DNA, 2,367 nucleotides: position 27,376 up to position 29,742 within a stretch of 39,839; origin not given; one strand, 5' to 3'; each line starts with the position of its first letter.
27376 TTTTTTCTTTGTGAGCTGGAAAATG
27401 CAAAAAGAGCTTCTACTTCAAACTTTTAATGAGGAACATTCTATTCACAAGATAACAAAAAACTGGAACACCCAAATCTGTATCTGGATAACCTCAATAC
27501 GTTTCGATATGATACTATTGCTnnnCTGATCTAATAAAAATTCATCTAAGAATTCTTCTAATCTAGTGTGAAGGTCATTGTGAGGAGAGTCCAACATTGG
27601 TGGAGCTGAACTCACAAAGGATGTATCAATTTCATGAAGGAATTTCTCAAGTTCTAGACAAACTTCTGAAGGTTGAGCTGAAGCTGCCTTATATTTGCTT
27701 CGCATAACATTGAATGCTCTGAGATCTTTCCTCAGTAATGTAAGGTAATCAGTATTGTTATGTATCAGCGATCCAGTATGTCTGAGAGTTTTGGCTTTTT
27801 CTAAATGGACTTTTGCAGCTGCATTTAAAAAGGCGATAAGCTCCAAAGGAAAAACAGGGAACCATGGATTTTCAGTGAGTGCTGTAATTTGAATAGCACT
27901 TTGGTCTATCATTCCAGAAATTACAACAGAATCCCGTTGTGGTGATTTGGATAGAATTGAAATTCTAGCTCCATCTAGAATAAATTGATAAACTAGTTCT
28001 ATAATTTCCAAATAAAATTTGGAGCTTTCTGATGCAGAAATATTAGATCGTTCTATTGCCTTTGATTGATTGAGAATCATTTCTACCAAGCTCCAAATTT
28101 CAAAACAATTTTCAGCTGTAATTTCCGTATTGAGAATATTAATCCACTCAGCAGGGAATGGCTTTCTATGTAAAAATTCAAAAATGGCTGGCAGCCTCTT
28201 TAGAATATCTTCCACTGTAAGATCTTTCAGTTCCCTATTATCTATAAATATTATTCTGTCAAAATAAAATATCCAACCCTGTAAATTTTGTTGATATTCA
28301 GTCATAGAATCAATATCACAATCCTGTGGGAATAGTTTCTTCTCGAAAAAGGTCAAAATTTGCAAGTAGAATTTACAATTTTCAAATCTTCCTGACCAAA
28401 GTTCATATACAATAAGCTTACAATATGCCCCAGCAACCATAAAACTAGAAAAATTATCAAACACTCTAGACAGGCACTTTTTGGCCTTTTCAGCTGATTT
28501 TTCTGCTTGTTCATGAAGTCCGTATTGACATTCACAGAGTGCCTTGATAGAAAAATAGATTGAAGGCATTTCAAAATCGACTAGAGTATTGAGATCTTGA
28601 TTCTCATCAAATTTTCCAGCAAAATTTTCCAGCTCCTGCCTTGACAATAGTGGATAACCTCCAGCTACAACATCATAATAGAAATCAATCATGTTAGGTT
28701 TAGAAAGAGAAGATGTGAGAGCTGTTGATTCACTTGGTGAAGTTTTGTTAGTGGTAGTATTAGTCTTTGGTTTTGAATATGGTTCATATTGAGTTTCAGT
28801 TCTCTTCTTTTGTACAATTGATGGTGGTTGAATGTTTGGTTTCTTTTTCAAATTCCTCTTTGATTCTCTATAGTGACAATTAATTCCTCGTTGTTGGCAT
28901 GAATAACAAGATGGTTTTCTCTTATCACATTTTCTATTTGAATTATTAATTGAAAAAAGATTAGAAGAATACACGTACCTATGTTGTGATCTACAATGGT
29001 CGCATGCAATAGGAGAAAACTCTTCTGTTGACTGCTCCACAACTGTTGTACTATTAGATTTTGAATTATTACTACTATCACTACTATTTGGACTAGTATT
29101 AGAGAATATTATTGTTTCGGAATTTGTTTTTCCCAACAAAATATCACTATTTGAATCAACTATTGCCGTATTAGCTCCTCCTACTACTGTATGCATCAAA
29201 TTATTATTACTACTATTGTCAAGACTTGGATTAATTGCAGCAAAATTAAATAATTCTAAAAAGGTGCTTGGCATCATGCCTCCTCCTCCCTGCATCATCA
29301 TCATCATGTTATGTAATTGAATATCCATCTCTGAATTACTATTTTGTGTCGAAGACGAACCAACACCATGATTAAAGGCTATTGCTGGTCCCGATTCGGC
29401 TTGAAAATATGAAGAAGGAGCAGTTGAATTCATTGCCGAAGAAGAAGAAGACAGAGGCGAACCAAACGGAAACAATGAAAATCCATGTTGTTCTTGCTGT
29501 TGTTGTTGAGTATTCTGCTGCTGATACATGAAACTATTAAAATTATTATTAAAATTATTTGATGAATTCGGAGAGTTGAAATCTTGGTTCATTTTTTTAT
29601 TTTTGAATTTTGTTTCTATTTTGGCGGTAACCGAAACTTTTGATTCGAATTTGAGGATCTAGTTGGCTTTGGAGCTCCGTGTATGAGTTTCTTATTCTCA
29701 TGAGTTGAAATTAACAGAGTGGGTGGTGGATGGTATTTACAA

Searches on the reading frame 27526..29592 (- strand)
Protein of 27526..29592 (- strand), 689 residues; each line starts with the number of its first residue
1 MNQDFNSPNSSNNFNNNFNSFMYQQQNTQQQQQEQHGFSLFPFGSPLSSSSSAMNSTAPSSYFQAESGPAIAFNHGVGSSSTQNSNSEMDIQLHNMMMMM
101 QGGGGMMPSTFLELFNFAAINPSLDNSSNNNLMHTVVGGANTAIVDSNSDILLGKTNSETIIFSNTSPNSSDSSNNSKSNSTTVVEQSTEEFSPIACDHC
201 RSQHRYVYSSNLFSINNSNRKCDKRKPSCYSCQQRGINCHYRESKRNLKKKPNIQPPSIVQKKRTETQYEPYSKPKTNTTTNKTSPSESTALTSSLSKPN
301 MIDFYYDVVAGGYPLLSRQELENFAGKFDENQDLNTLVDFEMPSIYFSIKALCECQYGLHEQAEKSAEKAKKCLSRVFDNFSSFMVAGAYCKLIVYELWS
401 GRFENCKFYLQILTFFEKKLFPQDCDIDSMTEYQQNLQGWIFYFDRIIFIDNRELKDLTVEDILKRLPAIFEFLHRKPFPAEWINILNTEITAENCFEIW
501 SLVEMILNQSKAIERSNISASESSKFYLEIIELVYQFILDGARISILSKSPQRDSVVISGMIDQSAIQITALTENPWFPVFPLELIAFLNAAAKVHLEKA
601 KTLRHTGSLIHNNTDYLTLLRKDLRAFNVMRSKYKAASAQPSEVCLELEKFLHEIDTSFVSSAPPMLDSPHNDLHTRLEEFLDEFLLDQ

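Call 6: search_protein_families(library=pfam, max_evalue=0.1, proteins=[window:27526-29592:-])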
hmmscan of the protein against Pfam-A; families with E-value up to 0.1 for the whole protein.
seq(689 aa): 1 family
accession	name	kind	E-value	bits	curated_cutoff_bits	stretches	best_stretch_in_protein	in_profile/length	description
PF00172.23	Zn_clus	-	0.00051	20.5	21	1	220-247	11-38/39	Fungal Zn(2)-Cys(6) binuclear cluster domain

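Call 25: list_cluster_members(proteins=[P0008, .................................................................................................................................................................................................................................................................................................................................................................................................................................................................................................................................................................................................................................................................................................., window:27526-29592:-, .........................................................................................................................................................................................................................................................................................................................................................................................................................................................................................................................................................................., P0001])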
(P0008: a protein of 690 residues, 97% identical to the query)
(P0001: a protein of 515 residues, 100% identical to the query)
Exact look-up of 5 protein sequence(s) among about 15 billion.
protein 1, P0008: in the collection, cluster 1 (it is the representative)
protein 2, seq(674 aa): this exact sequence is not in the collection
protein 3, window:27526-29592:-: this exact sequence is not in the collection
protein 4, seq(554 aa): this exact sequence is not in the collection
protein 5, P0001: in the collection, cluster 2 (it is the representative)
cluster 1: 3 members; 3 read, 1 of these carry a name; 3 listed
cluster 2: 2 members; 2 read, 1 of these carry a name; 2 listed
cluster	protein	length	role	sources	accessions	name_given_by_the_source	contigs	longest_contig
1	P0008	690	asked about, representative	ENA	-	-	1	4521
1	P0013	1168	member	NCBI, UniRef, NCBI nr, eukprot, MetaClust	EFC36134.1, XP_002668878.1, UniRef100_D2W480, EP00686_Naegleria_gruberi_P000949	predicted protein [Naegleria gruberi] | Predicted protein n=1 Tax=Naegleria gruberi TaxID=5762 RepID=D2W480_NAEGR | uncharacterized protein NAEGRDRAFT_82297 [Naegleria gruberi]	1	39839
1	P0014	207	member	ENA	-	-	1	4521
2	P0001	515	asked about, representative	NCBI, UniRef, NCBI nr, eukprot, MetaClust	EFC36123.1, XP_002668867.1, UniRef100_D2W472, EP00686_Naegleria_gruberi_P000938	predicted protein [Naegleria gruberi] | Predicted protein n=1 Tax=Naegleria gruberi TaxID=5762 RepID=D2W472_NAEGR | uncharacterized protein NAEGRDRAFT_54561 [Naegleria gruberi]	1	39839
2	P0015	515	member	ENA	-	-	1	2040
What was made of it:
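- On Canonical U2-type spliceosomal intron: The exact spliced proteins are not in the 15-billion-protein collection (call 25).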

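Call 47: find_encoding_contigs(protein=P0015, flank=2000, max_places=2)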
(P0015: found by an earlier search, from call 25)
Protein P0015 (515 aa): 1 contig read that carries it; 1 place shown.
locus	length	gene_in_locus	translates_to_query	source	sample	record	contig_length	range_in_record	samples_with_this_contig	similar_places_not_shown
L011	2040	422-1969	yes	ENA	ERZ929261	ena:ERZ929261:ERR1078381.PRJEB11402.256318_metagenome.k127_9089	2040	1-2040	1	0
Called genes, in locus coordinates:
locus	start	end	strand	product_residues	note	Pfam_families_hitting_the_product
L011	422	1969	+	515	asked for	PF00172:Zn_clus (weak)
